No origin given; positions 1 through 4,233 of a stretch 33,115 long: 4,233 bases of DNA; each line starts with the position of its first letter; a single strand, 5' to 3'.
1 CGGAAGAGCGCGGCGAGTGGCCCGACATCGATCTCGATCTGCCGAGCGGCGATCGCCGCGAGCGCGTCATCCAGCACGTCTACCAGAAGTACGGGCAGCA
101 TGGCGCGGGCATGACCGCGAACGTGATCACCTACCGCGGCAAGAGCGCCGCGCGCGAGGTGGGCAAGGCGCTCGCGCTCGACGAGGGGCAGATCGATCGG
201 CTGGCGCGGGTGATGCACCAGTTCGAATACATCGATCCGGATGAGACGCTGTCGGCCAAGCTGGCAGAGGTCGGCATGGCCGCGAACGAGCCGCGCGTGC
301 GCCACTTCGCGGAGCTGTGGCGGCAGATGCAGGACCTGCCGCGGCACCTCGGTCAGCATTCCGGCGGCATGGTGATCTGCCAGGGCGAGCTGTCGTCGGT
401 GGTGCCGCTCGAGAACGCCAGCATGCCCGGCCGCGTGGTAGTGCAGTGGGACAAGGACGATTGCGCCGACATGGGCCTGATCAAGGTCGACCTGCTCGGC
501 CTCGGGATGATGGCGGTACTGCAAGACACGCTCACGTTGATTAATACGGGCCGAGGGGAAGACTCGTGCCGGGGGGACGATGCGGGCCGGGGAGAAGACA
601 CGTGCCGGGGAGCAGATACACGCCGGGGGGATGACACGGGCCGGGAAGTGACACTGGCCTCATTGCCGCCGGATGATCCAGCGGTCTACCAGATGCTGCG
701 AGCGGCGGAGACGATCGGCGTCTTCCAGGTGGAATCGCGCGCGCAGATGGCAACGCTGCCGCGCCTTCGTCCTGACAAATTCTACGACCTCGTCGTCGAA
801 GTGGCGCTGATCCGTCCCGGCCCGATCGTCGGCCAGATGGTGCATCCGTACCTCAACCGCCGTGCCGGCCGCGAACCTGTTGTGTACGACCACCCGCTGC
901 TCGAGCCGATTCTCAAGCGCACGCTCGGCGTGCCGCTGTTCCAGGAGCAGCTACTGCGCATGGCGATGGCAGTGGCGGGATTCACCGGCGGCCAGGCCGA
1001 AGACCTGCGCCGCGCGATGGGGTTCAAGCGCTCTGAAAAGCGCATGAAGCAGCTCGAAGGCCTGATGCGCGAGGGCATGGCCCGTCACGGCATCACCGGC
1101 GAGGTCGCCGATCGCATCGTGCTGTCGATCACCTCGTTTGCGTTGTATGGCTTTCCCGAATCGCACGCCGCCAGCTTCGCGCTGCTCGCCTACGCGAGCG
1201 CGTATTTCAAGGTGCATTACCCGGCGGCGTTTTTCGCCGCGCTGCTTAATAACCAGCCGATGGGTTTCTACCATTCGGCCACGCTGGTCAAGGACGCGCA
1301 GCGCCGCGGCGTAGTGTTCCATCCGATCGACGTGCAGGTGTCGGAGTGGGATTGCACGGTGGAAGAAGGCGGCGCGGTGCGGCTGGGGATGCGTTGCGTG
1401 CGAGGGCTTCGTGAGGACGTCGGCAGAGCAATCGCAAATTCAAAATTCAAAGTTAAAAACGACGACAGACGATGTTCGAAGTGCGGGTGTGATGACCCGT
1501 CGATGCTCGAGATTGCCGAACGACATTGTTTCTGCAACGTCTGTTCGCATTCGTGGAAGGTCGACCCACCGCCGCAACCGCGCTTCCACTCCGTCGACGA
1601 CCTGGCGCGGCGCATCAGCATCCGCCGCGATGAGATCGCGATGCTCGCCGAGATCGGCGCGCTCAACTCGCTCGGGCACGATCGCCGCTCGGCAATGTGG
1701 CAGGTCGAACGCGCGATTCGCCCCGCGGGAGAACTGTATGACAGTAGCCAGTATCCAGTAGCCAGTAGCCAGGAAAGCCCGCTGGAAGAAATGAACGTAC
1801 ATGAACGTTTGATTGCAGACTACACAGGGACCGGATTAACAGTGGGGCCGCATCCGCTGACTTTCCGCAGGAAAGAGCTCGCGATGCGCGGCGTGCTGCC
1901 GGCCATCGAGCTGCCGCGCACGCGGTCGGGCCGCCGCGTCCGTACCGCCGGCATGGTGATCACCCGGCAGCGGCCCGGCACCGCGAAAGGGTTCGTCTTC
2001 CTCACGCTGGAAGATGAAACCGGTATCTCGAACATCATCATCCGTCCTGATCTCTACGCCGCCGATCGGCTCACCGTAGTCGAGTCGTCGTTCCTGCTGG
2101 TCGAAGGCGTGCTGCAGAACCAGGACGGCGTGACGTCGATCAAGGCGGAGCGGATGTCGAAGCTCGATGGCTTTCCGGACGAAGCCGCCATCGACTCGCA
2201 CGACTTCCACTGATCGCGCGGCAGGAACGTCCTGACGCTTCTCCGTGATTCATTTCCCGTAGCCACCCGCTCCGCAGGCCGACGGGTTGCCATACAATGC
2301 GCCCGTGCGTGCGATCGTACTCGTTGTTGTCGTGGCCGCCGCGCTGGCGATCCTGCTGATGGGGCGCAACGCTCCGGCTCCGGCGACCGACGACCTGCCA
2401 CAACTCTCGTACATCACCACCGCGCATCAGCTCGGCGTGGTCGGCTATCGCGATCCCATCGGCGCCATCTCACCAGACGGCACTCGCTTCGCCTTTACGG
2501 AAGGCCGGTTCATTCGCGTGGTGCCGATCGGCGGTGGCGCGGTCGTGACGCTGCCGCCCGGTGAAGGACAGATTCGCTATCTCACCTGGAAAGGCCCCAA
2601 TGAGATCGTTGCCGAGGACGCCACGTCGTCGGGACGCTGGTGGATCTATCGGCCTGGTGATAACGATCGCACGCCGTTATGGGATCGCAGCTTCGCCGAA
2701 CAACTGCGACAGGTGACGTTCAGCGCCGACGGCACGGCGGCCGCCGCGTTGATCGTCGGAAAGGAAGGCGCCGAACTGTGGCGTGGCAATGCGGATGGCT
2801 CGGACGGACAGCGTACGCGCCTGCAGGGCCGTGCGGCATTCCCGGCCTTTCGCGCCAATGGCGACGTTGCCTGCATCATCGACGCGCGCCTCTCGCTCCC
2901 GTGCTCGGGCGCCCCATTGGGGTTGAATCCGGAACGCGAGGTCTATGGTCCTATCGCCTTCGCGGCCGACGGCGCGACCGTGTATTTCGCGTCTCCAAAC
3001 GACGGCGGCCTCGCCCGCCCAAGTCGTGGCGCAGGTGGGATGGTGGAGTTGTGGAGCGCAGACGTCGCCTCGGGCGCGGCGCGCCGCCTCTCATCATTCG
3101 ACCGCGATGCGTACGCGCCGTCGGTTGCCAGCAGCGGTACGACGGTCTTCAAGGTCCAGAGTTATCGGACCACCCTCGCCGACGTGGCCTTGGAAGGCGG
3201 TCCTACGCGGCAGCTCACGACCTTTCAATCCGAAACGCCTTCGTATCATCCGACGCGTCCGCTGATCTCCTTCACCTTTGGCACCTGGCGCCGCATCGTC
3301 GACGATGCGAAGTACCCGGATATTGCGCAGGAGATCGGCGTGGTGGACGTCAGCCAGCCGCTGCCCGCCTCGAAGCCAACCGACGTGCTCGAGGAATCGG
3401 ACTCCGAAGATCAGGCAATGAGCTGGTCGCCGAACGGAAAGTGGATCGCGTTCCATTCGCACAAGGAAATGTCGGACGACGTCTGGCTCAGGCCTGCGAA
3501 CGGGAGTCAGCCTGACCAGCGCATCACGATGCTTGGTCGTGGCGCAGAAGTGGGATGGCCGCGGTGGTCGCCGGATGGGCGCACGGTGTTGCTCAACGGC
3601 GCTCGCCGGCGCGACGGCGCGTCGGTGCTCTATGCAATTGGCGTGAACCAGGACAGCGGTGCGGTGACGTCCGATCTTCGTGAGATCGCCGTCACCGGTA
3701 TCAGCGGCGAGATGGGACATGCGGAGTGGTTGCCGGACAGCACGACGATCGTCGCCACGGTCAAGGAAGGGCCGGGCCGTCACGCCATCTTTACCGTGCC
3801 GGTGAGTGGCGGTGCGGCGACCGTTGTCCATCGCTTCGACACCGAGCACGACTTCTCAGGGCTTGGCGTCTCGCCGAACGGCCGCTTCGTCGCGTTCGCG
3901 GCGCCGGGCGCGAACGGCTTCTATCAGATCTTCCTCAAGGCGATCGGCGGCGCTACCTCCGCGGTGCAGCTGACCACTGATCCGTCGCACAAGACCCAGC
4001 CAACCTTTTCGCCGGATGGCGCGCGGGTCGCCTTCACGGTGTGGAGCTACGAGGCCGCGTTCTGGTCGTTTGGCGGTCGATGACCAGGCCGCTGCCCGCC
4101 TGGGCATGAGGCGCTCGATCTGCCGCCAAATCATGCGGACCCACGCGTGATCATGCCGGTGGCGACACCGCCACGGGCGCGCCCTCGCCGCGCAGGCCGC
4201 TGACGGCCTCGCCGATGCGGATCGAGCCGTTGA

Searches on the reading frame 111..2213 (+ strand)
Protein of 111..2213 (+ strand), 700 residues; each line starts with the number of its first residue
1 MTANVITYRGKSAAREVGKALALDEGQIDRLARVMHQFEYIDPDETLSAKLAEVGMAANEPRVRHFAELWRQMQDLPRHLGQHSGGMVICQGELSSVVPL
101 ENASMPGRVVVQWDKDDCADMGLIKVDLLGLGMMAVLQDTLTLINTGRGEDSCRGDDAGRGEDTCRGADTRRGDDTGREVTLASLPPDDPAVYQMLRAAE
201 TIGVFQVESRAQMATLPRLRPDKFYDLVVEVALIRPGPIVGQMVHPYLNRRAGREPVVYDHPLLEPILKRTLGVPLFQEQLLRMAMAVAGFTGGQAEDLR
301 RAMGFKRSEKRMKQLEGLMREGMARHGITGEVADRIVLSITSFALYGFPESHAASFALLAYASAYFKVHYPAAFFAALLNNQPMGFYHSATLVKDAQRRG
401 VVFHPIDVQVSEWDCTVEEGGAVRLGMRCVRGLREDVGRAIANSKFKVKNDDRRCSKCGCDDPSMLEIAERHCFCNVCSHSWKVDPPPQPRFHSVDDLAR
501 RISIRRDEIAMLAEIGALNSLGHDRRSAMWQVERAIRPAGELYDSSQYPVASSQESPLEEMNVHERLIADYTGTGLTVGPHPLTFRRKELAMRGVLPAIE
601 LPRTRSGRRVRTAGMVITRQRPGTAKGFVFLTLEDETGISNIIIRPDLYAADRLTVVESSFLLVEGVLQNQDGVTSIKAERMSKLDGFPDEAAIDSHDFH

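Call 4: search_protein_families(library=pfam, proteins=[window:111-2213:+], max_evalue=0.01)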
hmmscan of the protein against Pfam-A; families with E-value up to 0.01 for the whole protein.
window:111-2213:+ (700 aa): 4 families
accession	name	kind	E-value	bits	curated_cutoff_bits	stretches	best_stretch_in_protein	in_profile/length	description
PF17657.6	DNA_pol3_finger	-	6.7e-51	172.4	22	1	175-327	15-166/166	Bacterial DNA polymerase III alpha subunit finger domain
PF07733.18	DNA_pol3_alpha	-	4.1e-28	99.1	23.9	1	3-130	133-260/260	Bacterial DNA polymerase III alpha NTPase domain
PF14579.12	HHH_6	-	8.5e-15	55.2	25.6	2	400-445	1-45/90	Helix-hairpin-helix motif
PF01336.31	tRNA_anti-codon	-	1.5e-08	34.9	27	1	610-684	1-74/75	OB-fold nucleic acid binding domain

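Call 66: find_related_loci(query=window:111-2210:+, collection=genome_contigs, flank=1000)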
Query window:111-2210:+ (700 aa) in genome_contigs; peptide patterns used: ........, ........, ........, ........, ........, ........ (x = any residue, [..] = any of these).
600 stretches matched a pattern (row limit reached: there are more); 593 encode a relative of the query (tblastn E <= 1e-3); the best 80 are kept; 80 distinct loci.
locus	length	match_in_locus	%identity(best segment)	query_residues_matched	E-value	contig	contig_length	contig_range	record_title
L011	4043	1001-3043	87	1-700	0e+0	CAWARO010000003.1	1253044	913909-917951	MAG: uncultured Acidimicrobiia bacterium isolate MFD02840.bin.1.22 genome assembly, contig: contig_3354, whole genome sh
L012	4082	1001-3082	82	1-700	0e+0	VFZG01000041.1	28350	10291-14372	MAG: Acidimicrobiia bacterium isolate M_DeepCast_65m_m2_224 M_DeepCast_65m_m2_224_Ga0194120_10002986, whole genome shotg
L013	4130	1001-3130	78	1-700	0e+0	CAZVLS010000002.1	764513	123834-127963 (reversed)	MAG TPA_asm: uncultured Acidobacterium sp. isolate SRP292972_co3_79 genome assembly, contig: NODE_5_length_764513_cov_52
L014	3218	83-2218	79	1-700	0e+0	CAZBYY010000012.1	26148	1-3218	MAG TPA_asm: uncultured Acidobacterium sp. isolate SRP124364_co1_244 genome assembly, contig: NODE_1596_length_26148_cov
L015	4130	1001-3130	68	1-699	0e+0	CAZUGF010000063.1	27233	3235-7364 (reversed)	MAG TPA_asm: uncultured Bifidobacteriaceae bacterium isolate SRP344714_co1_258 genome assembly, contig: NODE_3434_length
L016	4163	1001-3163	67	1-700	0e+0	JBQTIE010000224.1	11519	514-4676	MAG: Acidobacteriota bacterium isolate SAR122 c_000000356833, whole genome shotgun sequence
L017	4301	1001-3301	64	1-699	0e+0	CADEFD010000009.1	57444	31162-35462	MAG: uncultured Acidobacteria bacterium isolate Acidobacteria sp. RBC068 genome assembly, contig: MAG068_9, whole genome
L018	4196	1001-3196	65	1-700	0e+0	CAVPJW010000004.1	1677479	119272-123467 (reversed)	MAG: uncultured Acidobacteriota bacterium isolate MFD10007.bin.1.176 genome assembly, contig: contig_23715, whole genome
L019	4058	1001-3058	66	1-700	0e+0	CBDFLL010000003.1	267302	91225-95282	MAG: Vicinamibacterales bacterium isolate 998305d0-6da1-4fae-9339-a55ac4e5d69b genome assembly, contig: contig_3, whole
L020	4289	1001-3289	62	1-700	0e+0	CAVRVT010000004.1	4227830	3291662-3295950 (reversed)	MAG: uncultured Acidobacteriota bacterium isolate MFD02199.bin.1.6 genome assembly, contig: contig_9645, whole genome sh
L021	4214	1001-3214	62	1-700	0e+0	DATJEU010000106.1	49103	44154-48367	MAG TPA_asm: Vicinamibacterales bacterium isolate SMAG_U15441 k141_6250911, whole genome shotgun sequence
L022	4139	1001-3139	64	1-699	0e+0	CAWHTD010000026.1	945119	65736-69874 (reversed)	MAG: Vicinamibacteria bacterium isolate MFD09212.bin.1.140 genome assembly, contig: contig_9540, whole genome shotgun se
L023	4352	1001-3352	62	1-700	0e+0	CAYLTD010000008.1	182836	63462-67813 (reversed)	MAG TPA_asm: uncultured Bifidobacterium sp. isolate binchicken_co276_76 genome assembly, contig: NODE_76_length_182836_c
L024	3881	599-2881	62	1-700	0e+0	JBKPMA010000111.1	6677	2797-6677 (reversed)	MAG: Acidobacteriota bacterium isolate GS_HAYS_MAG_00078 GS_HAYS_000001947810, whole genome shotgun sequence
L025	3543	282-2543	62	1-700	0e+0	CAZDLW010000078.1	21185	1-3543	MAG TPA_asm: uncultured Bifidobacteriaceae bacterium isolate SRP217488_co1_159 genome assembly, contig: NODE_1441_length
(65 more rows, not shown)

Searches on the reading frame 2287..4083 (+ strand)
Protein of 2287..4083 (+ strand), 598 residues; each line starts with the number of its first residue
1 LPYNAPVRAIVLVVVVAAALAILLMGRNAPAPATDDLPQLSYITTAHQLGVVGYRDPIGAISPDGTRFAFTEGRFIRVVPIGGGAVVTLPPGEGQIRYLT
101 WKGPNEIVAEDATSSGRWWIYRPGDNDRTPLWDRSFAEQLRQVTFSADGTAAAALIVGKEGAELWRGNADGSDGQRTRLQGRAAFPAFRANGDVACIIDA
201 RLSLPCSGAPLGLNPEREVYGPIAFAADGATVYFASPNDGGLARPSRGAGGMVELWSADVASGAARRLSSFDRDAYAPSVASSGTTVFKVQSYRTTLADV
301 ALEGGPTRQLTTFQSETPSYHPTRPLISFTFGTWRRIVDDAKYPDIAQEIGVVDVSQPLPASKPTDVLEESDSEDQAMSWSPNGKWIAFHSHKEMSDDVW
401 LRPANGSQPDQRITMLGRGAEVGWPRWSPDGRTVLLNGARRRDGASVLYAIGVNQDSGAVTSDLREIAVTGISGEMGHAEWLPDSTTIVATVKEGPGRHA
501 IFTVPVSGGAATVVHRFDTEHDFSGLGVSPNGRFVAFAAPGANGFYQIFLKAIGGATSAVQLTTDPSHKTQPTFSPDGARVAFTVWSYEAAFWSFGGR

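Call 4: search_protein_families(library=pfam, proteins=[window:2287-4083:+], max_evalue=0.01)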
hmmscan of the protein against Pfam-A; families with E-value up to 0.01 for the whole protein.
window:2287-4083:+ (598 aa): 2 families
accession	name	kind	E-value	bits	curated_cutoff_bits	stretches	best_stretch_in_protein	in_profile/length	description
PF07676.18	PD40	-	4.2e-18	65.2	20.9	1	561-584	3-26/38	WD40-like Beta Propeller Repeat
PF00930.27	DPPIV_N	-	4.1e-05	22.9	22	0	368-417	38-82/354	Dipeptidyl peptidase IV (DPP IV) N-terminal region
